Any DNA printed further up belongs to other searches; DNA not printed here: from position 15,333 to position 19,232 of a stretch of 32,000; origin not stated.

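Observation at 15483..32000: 16.5-kb stop-free + strand frame missing from the ORF track: a giant secreted protein of at least 5,506 aa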

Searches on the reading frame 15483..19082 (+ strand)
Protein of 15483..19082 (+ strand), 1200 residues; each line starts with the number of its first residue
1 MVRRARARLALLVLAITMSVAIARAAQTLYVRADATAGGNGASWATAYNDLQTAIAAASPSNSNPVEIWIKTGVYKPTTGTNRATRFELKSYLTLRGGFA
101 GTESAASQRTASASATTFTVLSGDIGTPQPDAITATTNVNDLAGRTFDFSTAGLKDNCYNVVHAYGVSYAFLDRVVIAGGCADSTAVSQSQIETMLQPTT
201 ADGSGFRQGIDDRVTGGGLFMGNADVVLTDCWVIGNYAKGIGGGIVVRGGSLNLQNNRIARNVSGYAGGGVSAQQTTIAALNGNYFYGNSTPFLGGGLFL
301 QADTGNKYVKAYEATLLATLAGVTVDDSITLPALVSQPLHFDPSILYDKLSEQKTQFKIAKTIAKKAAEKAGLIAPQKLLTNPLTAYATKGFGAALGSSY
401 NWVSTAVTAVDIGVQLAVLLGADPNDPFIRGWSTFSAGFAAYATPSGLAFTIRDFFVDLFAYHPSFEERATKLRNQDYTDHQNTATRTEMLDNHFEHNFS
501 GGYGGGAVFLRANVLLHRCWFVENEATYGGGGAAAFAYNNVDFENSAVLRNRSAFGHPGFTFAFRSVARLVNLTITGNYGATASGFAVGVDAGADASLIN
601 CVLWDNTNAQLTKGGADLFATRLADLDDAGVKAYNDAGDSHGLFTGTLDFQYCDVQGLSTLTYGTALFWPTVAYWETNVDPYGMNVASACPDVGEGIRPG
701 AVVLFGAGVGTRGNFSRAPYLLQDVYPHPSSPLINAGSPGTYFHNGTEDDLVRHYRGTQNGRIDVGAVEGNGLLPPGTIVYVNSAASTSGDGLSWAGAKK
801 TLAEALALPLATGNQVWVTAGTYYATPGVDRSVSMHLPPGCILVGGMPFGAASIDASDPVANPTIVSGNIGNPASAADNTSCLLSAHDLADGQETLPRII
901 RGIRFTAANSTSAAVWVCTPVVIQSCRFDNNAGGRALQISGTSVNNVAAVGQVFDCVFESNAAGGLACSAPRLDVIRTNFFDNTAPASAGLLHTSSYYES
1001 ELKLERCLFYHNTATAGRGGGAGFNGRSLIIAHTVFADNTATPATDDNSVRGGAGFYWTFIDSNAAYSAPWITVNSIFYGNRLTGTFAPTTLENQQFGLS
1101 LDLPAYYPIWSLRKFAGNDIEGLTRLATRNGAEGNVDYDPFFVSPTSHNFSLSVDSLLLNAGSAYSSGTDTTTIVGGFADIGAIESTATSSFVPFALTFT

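Call 13: find_homologous_proteins(query=window:15483-19082:+, max_evalue=0.00001)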
Query window:15483-19082:+ (1200 aa): 184 proteins with E <= 0.00001 among 8000 candidates; the best 120 are listed.
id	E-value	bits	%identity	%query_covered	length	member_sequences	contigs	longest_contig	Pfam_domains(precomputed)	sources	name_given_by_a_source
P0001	1.7e-243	830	42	96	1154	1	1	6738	PF13229.13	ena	-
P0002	2.8e-89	319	34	23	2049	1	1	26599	PF13229.13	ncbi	ncbi:MAG: right-handed parallel beta-helix repeat-containing protein, partial [Mariniphaga sp.]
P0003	1.8e-66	243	31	66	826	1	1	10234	-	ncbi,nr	ncbi:MAG TPA: hypothetical protein VHB20_16685, partial [Verrucomicrobiae bacterium]|nr:hypothetical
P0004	3.6e-53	199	33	23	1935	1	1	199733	PF19081.7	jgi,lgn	jgi:hypothetical protein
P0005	4.0e-50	189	25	50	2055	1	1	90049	PF13229.13,PF02415.24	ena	-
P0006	6.0e-48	182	30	36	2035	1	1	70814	PF13229.13,PF02415.24,PF05048.20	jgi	jgi:predicted outer membrane repeat protein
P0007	1.3e-44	171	29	33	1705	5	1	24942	PF18998.7,PF22842.4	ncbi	-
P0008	1.8e-44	170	30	28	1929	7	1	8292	PF02415.24,PF22842.4,PF17161.11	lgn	-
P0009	9.8e-42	161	31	23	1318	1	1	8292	PF13229.13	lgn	-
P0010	6.3e-41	159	32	23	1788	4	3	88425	PF02415.24,PF18962.8,PF17161.11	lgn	-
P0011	2.9e-40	157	29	23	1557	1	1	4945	PF17161.11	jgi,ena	-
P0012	1.6e-39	154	29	23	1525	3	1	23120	PF02415.24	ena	-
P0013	6.8e-39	152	33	23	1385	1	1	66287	PF13229.13,PF18962.8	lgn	-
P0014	6.0e-38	149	29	23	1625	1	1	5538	PF13229.13,PF18962.8,PF05048.20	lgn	-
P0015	8.7e-38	148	30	24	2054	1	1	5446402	PF13229.13,PF00404.25,PF02415.24,PF05048.20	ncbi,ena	-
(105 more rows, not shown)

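Call 26: find_encoding_contigs(protein=P0001, flank=10000, max_places=4)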
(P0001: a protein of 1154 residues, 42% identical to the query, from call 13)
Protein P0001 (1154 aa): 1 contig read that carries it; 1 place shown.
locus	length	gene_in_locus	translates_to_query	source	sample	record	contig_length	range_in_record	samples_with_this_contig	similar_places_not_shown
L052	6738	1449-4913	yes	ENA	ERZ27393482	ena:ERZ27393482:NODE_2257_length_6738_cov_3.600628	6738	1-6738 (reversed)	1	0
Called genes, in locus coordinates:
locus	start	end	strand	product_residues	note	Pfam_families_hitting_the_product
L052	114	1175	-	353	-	PF07695:7TMR-DISM_7TM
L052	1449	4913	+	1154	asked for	PF13229:Beta_helix (faint)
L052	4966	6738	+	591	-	?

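Call 27: find_encoding_contigs(protein=P0003, flank=10000, max_places=4)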
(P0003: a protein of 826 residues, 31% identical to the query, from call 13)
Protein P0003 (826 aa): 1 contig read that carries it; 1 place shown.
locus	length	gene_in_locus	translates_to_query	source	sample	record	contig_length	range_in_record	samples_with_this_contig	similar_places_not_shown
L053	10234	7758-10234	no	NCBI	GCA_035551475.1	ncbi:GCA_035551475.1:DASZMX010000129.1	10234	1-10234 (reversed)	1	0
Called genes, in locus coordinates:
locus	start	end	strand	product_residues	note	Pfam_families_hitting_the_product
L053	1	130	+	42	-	PF13586:DDE_Tnp_1_2 (weak)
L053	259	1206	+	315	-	PF00376:MerR, PF13411:MerR_1, PF09278:MerR-DNA-bind (weak), PF07883:Cupin_2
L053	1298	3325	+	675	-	PF03190:Thioredox_DsbH, PF13098:Thioredoxin_2 (weak), PF13899:Thioredoxin_7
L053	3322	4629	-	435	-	PF00083:Sugar_tr, PF07690:MFS_1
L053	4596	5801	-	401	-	-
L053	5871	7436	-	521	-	PF24575:TPR_Slam (faint), PF00515:TPR_1 (faint), PF07719:TPR_2 (faint), PF13174:TPR_6 (faint), PF13371:TPR_9 (faint), PF21545:T7SS_EccA1_N (weak), PF00685:Sulfotransfer_1, PF13469:Sulfotransfer_3, +8 more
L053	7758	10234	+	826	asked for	?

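Call 48: search_protein_representatives(protein=window:15483-19082:+)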
Query: 1200 residues. Proteins with E-value up to 0.001 (for the whole library): 18038; up to 1e-10: 6971; up to 1e-30: 499. The best 150 are listed.
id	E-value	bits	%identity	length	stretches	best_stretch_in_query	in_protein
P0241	0.0e+00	1604.0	48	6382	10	1-1197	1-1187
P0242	0.0e+00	1384.6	48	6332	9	24-1199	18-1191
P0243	9.4e-295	997.7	41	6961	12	10-828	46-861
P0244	9.7e-294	994.3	42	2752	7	9-1198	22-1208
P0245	3.5e-283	959.3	39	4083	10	9-1200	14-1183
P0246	4.3e-267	906.1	38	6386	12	10-1196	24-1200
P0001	5.5e-244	829.5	45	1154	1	4-1150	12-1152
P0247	8.3e-218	742.8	40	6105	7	9-631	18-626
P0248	2.4e-160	552.6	33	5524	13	25-793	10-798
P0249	9.6e-160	550.5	32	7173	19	463-1168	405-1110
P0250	2.7e-156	539.1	33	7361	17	21-1172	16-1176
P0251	2.7e-150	519.3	34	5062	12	19-1189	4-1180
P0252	3.6e-150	518.8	33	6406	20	467-1179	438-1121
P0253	1.9e-149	516.5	32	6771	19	208-1097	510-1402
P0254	5.4e-146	505.0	34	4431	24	729-965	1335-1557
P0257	4.1e-134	465.7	34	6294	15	16-1184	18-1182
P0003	5.7e-67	243.3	35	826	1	32-826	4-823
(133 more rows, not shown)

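Call 61: list_cluster_members(proteins=[P0241, P0242, P0243, P0245, P0246, P0247])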
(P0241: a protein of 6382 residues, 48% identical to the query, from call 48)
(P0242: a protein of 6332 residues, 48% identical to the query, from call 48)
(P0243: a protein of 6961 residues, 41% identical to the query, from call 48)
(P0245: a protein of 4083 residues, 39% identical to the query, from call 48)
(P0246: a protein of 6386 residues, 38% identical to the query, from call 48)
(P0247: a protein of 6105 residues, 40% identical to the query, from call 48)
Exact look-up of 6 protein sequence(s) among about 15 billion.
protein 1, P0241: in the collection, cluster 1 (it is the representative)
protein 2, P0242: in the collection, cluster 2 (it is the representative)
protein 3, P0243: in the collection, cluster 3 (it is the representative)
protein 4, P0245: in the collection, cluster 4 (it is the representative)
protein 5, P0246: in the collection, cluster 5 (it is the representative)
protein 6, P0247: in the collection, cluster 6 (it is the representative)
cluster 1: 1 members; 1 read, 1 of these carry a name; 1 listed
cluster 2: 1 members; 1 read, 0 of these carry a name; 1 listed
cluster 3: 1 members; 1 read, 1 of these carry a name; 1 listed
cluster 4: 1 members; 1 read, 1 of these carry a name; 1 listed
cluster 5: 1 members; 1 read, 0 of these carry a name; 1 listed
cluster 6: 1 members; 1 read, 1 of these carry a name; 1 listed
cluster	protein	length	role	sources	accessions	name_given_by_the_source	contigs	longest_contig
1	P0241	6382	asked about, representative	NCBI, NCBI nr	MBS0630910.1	MAG: tandem-95 repeat protein [Verrucomicrobia bacterium] | tandem-95 repeat protein [Verrucomicrobiota bacterium]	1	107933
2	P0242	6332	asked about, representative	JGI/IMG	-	-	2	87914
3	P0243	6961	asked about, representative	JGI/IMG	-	predicted outer membrane repeat protein/VCBS repeat-containing protein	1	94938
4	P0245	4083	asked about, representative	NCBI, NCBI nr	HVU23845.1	MAG TPA: FG-GAP-like repeat-containing protein, partial [Opitutus sp.] | FG-GAP-like repeat-containing protein [Opitutus sp.]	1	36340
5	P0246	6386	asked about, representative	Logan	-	-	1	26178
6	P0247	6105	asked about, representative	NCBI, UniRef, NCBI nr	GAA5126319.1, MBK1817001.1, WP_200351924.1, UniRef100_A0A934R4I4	tandem-95 repeat protein [Luteolibacter yonseiensis] | Tandem-95 repeat protein n=1 Tax=Luteolibacter yonseiensis TaxID=1144680 ... | Ig-like domain-containing protein [Luteolibacter yonseiensis]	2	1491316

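Call 62: find_encoding_contigs(protein=P0241, flank=10000, max_places=4)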
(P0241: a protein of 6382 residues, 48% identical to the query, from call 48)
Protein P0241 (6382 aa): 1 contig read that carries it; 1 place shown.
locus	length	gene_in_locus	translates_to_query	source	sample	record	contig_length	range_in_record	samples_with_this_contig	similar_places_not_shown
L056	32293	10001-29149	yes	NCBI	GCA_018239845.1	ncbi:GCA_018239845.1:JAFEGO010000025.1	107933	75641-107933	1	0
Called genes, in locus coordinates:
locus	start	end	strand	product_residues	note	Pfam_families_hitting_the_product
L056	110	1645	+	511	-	PF22848:ASD1_dom, PF06964:Alpha-L-AF_C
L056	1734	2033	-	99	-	PF07876:Dabb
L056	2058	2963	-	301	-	PF00005:ABC_tran, PF13401:AAA_22 (weak), PF08352:oligo_HPY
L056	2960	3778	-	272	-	PF00005:ABC_tran, PF13304:AAA_21 (faint), PF08352:oligo_HPY (weak)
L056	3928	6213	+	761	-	PF13439:Glyco_transf_4, PF00534:Glycos_transf_1, PF13692:Glyco_trans_1_4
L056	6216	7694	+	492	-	PF04041:Glyco_hydro_130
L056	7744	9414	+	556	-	PF00034:Cytochrom_C, PF13442:Cytochrome_CBB3 (weak), PF22807:TrAA12, PF07995:GSDH, PF22807:TrAA12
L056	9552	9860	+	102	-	-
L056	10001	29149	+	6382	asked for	PF13229:Beta_helix, PF13517:FG-GAP_3, PF17803:Cadherin_4, PF17963:Big_9, PF17803:Cadherin_4, PF17963:Big_9, PF17963:Big_9, PF17963:Big_9, +12 more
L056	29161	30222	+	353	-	-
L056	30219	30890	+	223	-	-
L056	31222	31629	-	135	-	-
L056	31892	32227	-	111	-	PF02782:FGGY_C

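Call 63: find_encoding_contigs(protein=P0247, flank=6000, max_places=2)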
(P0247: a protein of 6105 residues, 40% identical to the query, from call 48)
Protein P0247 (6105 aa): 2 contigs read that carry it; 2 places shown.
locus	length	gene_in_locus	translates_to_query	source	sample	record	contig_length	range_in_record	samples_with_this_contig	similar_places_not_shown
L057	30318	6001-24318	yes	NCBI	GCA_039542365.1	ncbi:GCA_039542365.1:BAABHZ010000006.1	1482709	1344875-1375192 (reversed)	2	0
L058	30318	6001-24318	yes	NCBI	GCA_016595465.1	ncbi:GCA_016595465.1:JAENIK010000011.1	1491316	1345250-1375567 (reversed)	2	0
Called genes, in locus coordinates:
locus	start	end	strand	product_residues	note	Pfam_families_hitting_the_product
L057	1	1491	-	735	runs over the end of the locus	PF01315:Ald_Xan_dh_C, PF02738:MoCoBD_1, PF20256:MoCoBD_2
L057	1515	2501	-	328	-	PF00941:FAD_binding_5, PF03450:CO_deh_flav_C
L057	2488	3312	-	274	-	PF00111:Fer2, PF13085:Fer2_3 (weak), PF01799:Fer2_2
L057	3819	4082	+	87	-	PF00857:Isochorismatase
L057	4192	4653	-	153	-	PF09537:DUF2383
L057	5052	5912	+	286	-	PF00196:GerE (weak)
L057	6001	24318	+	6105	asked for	PF13229:Beta_helix, PF13517:FG-GAP_3, PF17803:Cadherin_4, PF17963:Big_9, PF17963:Big_9, PF17803:Cadherin_4, PF17963:Big_9, PF17803:Cadherin_4, +8 more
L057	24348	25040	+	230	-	PF01483:P_proprotein (faint)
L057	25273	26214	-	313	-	-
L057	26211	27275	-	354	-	PF01073:3Beta_HSD (weak), PF01370:Epimerase, PF04321:RmlD_sub_bind (faint), PF13460:NAD_binding_10, PF16363:GDP_Man_Dehyd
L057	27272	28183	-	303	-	PF00551:Formyl_trans_N, PF02911:Formyl_trans_C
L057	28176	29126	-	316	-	PF00535:Glycos_transf_2, PF13641:Glyco_tranf_2_3 (weak)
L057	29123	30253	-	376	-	PF01041:DegT_DnrJ_EryC1, PF00155:Aminotran_1_2 (weak)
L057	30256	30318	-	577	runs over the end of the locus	PF02366:PMT, PF13231:PMT_2, PF18583:Arnt_C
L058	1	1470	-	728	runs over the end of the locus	PF01315:Ald_Xan_dh_C, PF02738:MoCoBD_1, PF20256:MoCoBD_2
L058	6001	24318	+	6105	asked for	PF13229:Beta_helix, PF13517:FG-GAP_3, PF17803:Cadherin_4, PF17963:Big_9, PF17963:Big_9, PF17803:Cadherin_4, PF17963:Big_9, PF17803:Cadherin_4, +8 more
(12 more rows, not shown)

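Call 64: find_encoding_contigs(protein=P0242, flank=6000, max_places=2)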
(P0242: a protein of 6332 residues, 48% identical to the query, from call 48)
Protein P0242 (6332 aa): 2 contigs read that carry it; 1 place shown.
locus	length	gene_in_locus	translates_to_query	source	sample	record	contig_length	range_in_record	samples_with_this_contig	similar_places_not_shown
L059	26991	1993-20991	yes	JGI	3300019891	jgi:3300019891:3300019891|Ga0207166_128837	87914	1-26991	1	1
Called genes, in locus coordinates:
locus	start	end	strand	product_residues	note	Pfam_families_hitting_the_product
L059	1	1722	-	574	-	?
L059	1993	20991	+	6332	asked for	PF13517:FG-GAP_3, PF17803:Cadherin_4, PF17963:Big_9 (weak), PF17963:Big_9, PF17963:Big_9, PF17803:Cadherin_4, PF17963:Big_9, PF17963:Big_9, +6 more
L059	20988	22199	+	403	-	-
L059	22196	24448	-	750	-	PF07715:Plug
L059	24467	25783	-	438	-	PF10502:Peptidase_S26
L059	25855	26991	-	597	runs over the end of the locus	PF00009:GTP_EFTU, PF22042:EF-G_D2 (weak), PF03144:GTP_EFTU_D2, PF00679:EFG_C, PF06421:LepA_C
